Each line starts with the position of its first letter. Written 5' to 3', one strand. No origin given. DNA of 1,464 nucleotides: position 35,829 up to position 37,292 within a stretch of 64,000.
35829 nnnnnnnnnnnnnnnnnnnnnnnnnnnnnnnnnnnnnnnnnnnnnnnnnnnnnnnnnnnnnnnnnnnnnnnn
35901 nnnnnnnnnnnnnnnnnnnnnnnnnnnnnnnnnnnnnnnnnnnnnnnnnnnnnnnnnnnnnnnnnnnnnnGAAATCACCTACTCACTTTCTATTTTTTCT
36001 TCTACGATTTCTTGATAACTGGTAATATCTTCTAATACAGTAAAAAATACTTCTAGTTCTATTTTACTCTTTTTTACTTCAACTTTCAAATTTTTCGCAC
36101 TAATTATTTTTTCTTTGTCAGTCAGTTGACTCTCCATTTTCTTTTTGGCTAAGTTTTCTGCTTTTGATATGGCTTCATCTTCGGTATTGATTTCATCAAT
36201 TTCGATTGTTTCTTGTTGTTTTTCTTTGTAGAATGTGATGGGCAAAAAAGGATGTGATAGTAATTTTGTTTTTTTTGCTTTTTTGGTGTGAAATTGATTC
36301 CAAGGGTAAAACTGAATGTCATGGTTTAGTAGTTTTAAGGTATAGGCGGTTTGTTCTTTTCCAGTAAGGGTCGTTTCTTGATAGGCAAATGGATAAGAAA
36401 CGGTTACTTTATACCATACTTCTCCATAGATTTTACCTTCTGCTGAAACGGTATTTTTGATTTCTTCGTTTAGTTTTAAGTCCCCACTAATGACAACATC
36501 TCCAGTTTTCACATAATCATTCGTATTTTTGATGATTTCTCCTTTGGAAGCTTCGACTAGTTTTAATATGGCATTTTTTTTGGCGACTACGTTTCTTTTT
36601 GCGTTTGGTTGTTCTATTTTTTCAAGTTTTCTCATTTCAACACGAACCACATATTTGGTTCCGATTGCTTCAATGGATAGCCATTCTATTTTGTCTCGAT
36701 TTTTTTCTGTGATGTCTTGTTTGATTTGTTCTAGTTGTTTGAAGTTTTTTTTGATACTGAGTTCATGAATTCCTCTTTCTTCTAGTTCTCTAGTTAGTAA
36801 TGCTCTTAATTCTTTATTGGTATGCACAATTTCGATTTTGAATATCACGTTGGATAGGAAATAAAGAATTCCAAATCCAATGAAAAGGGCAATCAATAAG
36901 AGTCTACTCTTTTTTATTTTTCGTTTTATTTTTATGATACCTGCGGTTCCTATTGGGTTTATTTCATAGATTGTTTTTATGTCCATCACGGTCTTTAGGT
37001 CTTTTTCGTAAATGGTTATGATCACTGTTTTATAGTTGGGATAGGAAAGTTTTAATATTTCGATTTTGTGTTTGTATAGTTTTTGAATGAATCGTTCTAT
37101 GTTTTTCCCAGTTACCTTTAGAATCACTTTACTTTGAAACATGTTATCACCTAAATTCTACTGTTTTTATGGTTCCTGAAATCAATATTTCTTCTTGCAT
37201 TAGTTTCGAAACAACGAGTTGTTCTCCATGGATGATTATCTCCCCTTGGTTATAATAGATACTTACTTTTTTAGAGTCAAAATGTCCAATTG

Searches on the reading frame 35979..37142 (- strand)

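Call 55: search_protein_families(library=pfam, proteins=[window:35979-37142:-], max_evalue=0.0001)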
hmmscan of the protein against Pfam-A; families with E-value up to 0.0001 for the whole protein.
window:35979-37142:- (387 aa): 1 family
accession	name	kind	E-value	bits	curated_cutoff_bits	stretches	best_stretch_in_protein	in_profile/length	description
PF06898.16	YqfD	-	9.2e-68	229.3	25.2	1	3-373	4-379/379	Putative stage IV sporulation protein YqfD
